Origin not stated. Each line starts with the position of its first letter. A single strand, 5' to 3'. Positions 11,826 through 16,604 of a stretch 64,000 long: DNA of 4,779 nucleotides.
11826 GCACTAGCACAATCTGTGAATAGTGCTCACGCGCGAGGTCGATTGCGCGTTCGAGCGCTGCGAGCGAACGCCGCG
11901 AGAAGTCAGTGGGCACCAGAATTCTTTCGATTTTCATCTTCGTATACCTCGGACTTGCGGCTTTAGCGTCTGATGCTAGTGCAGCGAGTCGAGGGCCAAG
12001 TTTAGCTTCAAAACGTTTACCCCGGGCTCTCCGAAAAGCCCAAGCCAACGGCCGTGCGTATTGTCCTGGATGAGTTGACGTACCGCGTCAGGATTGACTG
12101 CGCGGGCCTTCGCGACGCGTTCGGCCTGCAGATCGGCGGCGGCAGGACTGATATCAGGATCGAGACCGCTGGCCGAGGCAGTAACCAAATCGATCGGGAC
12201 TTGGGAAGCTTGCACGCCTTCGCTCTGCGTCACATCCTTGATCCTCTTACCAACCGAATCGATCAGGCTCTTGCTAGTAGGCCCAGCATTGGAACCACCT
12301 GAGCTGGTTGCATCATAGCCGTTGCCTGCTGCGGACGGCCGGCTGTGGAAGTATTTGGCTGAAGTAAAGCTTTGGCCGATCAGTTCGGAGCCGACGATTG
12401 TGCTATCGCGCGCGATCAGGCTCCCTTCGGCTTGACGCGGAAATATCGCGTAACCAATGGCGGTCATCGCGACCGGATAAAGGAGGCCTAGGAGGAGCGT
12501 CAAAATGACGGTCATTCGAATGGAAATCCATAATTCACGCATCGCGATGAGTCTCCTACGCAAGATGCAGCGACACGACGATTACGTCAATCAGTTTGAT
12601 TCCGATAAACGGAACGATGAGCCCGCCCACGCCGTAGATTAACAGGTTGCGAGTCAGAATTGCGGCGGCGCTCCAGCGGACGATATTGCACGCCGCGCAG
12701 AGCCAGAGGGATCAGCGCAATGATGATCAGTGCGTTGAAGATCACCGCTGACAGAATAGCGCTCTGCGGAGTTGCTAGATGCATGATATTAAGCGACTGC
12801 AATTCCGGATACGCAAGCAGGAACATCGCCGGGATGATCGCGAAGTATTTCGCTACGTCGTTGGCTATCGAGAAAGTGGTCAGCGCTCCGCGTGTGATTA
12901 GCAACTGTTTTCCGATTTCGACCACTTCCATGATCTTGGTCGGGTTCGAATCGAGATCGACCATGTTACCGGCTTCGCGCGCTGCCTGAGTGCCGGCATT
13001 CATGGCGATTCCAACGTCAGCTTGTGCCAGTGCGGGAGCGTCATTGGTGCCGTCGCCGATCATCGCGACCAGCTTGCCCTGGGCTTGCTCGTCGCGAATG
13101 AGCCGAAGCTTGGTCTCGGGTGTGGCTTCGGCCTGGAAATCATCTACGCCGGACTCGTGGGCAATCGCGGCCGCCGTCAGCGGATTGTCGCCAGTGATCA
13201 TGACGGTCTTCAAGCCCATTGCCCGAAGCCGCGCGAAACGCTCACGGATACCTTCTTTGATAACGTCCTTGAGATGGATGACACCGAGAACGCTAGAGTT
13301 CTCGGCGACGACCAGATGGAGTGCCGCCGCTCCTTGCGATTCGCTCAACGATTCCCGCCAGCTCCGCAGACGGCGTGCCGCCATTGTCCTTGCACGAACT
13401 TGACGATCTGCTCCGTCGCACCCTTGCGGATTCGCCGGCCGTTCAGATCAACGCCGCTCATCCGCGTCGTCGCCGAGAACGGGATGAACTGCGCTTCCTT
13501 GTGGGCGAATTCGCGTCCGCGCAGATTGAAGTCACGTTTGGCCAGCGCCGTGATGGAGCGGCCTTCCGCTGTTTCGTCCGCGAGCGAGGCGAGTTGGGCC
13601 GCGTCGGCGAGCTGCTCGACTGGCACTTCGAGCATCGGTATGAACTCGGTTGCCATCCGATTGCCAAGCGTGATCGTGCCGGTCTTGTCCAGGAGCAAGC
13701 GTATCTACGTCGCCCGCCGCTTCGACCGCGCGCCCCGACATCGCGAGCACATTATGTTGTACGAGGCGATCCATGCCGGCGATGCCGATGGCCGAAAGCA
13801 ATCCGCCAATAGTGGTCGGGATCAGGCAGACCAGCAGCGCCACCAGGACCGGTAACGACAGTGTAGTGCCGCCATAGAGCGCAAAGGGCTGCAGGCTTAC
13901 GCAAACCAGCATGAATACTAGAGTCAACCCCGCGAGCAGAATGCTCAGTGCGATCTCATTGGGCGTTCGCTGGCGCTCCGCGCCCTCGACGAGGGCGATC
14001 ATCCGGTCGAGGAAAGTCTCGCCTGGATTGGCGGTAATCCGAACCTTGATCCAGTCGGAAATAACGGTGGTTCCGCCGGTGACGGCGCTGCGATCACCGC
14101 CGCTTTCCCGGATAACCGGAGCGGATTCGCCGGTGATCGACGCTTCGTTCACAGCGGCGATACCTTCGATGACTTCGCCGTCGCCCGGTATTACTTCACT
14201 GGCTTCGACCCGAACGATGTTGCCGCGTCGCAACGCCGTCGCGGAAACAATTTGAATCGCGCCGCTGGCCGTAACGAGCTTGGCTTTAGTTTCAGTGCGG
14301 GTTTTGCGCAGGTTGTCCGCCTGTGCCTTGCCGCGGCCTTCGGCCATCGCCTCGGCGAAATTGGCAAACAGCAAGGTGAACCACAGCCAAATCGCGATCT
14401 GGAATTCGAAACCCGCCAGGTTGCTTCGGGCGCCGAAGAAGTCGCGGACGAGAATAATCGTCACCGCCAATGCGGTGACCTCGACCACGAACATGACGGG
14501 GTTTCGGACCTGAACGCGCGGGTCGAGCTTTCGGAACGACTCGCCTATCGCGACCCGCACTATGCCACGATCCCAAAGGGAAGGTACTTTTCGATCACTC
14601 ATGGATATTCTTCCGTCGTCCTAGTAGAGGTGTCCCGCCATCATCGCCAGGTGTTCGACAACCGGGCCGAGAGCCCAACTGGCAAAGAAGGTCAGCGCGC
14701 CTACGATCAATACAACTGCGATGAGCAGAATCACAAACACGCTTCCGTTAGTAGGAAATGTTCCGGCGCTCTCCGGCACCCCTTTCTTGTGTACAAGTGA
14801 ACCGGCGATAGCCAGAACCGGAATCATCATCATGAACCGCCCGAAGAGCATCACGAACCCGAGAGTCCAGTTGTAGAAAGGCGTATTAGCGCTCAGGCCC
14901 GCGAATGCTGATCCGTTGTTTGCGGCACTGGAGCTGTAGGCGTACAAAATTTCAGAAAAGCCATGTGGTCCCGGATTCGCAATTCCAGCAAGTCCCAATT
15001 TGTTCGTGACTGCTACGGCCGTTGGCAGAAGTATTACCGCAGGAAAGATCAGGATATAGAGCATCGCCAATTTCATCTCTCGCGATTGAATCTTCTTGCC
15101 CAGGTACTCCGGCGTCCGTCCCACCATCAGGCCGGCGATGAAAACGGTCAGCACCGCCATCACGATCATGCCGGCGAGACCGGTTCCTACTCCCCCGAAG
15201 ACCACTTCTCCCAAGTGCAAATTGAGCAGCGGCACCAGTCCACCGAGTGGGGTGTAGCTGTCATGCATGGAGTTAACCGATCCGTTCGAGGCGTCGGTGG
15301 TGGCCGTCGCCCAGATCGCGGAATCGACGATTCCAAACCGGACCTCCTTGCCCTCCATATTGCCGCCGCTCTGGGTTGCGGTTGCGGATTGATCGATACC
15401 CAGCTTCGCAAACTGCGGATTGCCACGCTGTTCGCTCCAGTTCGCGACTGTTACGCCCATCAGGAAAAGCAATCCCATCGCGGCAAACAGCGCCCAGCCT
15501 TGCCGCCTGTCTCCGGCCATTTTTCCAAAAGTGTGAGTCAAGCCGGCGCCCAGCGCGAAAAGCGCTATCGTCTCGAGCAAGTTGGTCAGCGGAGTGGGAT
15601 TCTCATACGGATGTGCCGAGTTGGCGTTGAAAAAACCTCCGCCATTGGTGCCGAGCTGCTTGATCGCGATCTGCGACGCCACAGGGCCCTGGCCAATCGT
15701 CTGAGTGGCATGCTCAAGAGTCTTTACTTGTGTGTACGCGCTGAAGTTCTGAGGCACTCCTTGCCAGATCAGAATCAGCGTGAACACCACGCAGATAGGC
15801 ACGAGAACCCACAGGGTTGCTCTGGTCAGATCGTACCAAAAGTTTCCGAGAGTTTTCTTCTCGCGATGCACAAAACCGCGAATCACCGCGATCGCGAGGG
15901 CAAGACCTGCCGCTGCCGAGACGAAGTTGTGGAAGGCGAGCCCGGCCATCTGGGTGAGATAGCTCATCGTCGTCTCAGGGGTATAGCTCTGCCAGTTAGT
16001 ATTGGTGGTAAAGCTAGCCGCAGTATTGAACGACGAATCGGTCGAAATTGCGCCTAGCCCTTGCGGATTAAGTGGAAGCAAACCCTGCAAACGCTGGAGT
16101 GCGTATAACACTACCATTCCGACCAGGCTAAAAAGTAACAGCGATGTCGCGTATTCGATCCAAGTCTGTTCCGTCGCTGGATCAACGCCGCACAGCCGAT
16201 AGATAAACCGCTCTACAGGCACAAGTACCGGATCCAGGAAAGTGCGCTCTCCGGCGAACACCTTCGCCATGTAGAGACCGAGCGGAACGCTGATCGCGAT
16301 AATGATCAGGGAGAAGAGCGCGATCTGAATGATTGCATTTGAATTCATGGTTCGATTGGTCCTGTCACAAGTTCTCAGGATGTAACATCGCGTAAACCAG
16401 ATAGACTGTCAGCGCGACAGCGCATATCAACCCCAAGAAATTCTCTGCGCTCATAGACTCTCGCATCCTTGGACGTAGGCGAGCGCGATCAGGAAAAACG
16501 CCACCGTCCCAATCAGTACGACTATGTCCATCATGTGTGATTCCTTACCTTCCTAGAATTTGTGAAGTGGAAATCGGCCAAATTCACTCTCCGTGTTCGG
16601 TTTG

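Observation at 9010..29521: Kdp island wired to sigma54 instead of KdpD/KdpE: two tandem kdp operons plus an unusual regulator set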

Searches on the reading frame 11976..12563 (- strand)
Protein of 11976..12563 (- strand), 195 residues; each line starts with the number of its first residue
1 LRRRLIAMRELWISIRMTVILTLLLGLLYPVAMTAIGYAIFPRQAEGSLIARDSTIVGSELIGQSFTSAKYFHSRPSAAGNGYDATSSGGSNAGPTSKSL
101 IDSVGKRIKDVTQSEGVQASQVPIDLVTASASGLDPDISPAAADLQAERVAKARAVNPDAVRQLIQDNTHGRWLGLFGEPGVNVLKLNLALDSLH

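Call 4: search_protein_families(library=pfam, proteins=[window:11976-12563:-], max_evalue=0.01)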
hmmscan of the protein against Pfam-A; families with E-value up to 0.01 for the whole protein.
window:11976-12563:- (195 aa): 1 family
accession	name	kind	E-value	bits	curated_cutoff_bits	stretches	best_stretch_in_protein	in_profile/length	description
PF02669.20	KdpC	-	1.6e-73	246.8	24.1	1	12-192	2-181/182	K+-transporting ATPase, c chain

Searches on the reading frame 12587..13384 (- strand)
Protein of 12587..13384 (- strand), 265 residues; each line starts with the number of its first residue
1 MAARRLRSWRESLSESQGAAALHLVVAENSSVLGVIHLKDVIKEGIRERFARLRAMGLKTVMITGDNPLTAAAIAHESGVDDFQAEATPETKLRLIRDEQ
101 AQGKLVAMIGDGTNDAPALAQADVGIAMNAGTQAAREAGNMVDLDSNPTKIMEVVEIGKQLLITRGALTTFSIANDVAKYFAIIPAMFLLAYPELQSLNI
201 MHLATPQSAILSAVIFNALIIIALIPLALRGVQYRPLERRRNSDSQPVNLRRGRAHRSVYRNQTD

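Call 4: search_protein_families(library=pfam, proteins=[window:12587-13384:-], max_evalue=0.01)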
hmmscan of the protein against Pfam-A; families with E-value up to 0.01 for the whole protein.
window:12587-13384:- (265 aa): 3 families
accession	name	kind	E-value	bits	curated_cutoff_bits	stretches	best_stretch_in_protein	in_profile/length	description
PF00702.32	Hydrolase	-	6.9e-21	76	26.4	1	17-123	73-191/191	haloacid dehalogenase-like hydrolase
PF08282.18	Hydrolase_3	-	2.9e-05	24.4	20.9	1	102-142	202-242/255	haloacid dehalogenase-like hydrolase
PF12710.13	HAD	-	0.0013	19.7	27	1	37-119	81-188/189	haloacid dehalogenase-like hydrolase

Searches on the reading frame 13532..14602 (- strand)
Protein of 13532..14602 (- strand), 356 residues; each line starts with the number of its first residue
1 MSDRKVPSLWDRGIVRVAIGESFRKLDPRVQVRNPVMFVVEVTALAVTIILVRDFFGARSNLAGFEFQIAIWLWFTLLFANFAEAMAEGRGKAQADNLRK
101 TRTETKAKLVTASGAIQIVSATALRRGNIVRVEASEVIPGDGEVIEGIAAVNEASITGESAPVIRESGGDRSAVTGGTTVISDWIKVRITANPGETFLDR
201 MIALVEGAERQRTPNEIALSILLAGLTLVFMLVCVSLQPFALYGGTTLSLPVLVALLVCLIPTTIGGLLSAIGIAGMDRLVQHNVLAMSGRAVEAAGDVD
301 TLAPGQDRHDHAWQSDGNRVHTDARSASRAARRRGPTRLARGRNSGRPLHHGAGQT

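Call 4: search_protein_families(library=pfam, proteins=[window:13532-14602:-], max_evalue=0.01)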
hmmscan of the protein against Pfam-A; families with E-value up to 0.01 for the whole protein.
window:13532-14602:- (356 aa): 1 family
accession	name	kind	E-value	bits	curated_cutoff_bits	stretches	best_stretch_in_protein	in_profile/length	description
PF00122.25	E1-E2_ATPase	-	2e-30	106.1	28.1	1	103-282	3-180/181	E1-E2 ATPase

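Call 89: find_encoding_contigs(protein=window:13532-14602:-, flank=3000, max_places=4)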
Protein window:13532-14602:- (356 aa): no gene with exactly this product is on record in the collection.

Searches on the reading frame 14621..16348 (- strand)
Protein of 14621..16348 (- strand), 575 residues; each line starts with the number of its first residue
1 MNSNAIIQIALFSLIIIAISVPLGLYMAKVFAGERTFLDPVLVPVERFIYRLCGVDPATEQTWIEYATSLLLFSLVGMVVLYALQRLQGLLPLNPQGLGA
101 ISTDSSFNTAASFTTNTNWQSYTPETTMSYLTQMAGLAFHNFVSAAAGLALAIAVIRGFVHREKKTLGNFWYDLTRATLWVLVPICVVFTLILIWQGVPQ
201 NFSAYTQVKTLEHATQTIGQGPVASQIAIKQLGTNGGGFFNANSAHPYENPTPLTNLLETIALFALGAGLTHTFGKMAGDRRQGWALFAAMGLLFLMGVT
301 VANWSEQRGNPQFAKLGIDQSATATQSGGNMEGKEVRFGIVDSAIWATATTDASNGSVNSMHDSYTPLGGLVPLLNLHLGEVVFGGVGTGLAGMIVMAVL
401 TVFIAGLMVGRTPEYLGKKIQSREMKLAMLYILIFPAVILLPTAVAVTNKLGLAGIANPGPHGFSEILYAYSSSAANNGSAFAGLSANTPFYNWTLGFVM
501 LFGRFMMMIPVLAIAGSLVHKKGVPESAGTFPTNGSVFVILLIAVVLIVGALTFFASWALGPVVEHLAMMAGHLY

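Call 4: search_protein_families(library=pfam, proteins=[window:14621-16348:-], max_evalue=0.01)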
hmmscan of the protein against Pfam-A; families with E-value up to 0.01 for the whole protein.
window:14621-16348:- (575 aa): 1 family
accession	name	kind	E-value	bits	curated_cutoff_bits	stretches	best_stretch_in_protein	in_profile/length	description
PF03814.21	KdpA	-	3e-248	824.9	22.6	1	11-567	2-548/548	Potassium-transporting ATPase A subunit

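Call 8: find_encoding_contigs(protein=window:14621-16348:-, flank=10000, max_places=6)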
Protein window:14621-16348:- (575 aa): no gene with exactly this product is on record in the collection.

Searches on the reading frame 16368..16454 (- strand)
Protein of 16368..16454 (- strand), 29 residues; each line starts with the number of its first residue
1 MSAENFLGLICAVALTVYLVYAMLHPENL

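Call 85: search_protein_families(library=pfam, proteins=[window:16368-16454:-], max_evalue=1)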
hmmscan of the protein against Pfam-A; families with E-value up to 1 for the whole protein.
seq(29 aa): 2 families
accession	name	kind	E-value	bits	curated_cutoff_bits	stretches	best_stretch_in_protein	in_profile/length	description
PF09604.15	Potass_KdpF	-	5.8e-09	36.1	21.2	1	7-27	2-22/24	F subunit of K+-transporting ATPase (Potass_KdpF)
PF01034.25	Syndecan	-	0.03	14.7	25.2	1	6-23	17-34/64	Syndecan domain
